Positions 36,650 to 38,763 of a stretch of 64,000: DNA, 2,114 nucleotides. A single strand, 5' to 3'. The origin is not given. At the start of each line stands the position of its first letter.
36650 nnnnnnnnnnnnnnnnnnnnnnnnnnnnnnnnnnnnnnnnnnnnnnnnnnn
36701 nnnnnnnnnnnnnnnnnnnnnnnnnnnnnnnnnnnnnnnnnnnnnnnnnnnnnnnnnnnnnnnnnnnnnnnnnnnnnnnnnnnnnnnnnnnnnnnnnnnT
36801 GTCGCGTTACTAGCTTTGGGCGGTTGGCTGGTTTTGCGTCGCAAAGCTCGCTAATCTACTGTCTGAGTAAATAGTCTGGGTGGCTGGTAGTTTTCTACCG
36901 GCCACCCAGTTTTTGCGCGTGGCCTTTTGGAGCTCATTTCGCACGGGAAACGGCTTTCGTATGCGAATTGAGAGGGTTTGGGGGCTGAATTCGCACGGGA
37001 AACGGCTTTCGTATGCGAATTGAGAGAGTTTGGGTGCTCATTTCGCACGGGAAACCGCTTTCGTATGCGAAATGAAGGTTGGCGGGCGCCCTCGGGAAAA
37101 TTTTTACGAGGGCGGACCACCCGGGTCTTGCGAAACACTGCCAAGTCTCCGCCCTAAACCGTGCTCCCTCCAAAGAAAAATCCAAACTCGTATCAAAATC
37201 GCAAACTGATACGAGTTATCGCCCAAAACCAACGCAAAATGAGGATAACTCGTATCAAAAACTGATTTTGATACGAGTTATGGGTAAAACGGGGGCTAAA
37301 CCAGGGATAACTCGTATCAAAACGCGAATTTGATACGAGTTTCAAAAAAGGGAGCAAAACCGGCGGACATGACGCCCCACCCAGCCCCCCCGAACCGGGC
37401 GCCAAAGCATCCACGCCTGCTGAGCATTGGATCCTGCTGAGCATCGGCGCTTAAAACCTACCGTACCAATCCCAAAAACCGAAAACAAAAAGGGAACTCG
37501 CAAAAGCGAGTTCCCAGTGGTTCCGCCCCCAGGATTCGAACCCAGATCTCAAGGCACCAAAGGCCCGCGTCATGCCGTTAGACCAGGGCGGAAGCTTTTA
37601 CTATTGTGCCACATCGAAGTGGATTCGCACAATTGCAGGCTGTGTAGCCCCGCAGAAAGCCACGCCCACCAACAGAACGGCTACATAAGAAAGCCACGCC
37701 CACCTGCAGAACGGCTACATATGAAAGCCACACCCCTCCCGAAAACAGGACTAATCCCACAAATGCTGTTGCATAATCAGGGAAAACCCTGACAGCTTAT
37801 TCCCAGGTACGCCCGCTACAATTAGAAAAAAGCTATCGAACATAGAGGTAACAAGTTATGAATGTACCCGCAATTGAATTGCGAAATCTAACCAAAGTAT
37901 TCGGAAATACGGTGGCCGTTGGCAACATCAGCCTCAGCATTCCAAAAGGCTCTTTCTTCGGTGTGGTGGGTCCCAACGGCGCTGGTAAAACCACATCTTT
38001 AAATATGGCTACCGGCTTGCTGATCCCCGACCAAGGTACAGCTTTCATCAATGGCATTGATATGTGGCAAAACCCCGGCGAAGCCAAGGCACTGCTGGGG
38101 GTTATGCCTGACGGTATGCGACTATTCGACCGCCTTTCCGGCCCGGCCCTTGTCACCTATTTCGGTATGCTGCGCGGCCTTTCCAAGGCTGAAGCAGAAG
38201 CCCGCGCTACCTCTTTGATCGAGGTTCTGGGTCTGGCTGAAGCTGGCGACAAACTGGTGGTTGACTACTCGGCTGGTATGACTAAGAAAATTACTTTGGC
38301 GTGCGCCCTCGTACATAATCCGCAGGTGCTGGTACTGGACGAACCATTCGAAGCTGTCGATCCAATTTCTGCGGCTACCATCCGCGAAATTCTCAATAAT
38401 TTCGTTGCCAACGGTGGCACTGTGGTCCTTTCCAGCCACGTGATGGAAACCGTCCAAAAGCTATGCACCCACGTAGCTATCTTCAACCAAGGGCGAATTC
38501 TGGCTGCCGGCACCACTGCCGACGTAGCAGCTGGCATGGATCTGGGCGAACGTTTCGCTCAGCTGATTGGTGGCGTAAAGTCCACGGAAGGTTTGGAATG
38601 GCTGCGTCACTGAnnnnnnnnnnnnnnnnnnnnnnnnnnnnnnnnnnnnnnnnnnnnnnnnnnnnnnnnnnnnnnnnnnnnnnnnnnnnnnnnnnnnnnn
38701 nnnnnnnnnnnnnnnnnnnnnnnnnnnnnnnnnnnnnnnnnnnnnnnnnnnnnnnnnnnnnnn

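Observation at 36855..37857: Composite repeat-rich intergenic region (Family B array + Family A array) abutting tRNA-Gln: likely island boundary or att region for the sialidase locus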

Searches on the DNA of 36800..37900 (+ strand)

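Call 60: search_rna_families(source=window, start=36800, end=37900, threshold=evalue, max_evalue=5)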
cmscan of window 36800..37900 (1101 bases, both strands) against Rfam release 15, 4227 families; matches with E-value up to 5: 12.
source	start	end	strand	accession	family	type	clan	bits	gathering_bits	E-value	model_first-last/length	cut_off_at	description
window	37521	37592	-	RF00005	tRNA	Gene; tRNA;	CL00001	45.7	29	2.7e-08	1-71/71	no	tRNA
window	37181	37344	-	RF04097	MIR2630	Gene; miRNA;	-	27.8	144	0.0032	1-229/229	no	MIR2630 microRNA precursor family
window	37244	37345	+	RF04097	MIR2630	Gene; miRNA;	-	22.6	144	0.061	1-229/229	no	MIR2630 microRNA precursor family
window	37186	37278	-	RF04147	MIR6224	Gene; miRNA;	-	22.6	171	0.069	1-176/176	no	MIR6224 microRNA precursor family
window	37059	37205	-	RF02734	Cgb105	Gene; sRNA;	-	22.4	163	0.0086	1-134/134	no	Corynebacterium sRNA 105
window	37187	37276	-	RF04136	MIR1862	Gene; miRNA;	-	17.8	84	2.1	1-90/90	no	MIR1862 microRNA precursor family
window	37202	37273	+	RF01177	snR67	Gene; snRNA; snoRNA; CD-box;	CL00053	16.8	55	1.2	1-83/83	no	Small nucleolar RNA snR67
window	37531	37595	-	RF01044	mir-345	Gene; miRNA;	-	16.1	65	2.7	1-91/91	no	mir-345 microRNA precursor family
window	36846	36904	+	RF00630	P26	Gene;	-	15.7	36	2.4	1-66/66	no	Pseudomonas sRNA P26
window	37055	37154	+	RF02479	GlsR13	Gene; snRNA; snoRNA; CD-box;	-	14.6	100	3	1-100/100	no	Small nucleolar RNA GlsR13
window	37184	37340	-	RF02616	SSRC8_2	Gene; sRNA;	-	14.2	72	0.25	1-281/281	no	Streptococcus sRNA 8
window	37369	37466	+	RF01986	ZEB2_AS1_3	Gene; lncRNA;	-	14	55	3.3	1-100/100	no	ZEB2 antisense RNA 1 conserved region 3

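Call 103: search_dna_similar(query=window:36855-37517:+, collection=plasmids, mode=distant, max_evalue=0.001, max_rows=10)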
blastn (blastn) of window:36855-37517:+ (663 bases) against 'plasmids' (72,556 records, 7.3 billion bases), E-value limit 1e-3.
No match.

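Call 104: search_dna_similar(query=window:36855-37517:+, collection=phages, mode=distant, max_evalue=0.001, max_rows=10)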
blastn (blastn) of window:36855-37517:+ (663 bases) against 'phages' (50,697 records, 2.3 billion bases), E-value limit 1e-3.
No match.

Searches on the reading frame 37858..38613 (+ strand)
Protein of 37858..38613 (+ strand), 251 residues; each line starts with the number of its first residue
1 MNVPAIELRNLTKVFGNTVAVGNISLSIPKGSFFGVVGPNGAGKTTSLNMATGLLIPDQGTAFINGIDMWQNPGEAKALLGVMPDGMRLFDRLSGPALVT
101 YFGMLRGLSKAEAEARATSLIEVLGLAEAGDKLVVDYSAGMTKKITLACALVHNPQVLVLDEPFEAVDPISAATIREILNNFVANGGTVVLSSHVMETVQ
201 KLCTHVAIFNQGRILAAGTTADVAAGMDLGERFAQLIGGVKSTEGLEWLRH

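Call 11: search_protein_families(library=pfam, proteins=[window:37858-38613:+])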
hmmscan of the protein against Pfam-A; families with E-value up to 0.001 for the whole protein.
window:37858-38613:+ (251 aa): 2 families
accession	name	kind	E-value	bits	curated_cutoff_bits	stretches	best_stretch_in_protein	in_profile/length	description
PF00005.33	ABC_tran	-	8.7e-24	85.1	25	1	22-164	2-136/137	ABC transporter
PF13304.12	AAA_21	-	6.7e-08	33.4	27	1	136-194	237-298/304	AAA domain, putative AbiEii toxin, Type IV TA system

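Call 77: find_encoding_contigs(protein=window:37858-38613:+, flank=10000, max_places=10)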
Protein window:37858-38613:+ (251 aa): 1 contig read that carries it; 1 place shown.
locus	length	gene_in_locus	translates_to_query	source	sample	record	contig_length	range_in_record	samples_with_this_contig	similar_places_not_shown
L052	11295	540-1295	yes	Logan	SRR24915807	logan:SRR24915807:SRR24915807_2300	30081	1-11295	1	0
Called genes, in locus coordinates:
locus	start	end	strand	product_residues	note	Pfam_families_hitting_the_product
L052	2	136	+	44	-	?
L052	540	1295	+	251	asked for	PF00005:ABC_tran, PF13304:AAA_21 (faint)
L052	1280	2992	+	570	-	-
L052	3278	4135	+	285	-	-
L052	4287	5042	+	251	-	-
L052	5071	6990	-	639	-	PF00005:ABC_tran, PF02463:SMC_N (faint), PF13555:AAA_29 (faint), PF13191:AAA_16 (faint), PF13304:AAA_21 (faint), PF13476:AAA_23 (faint), PF00005:ABC_tran, PF16326:ABC_tran_CTD, +1 more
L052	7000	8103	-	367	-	PF00288:GHMP_kinases_N, PF08544:GHMP_kinases_C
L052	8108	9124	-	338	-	PF00398:RrnaAD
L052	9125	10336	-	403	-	PF03990:DUF348 (weak), PF07501:G5, PF01464:SLT (weak)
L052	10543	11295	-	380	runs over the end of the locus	PF03990:DUF348, PF07501:G5, PF06737:Transglycosylas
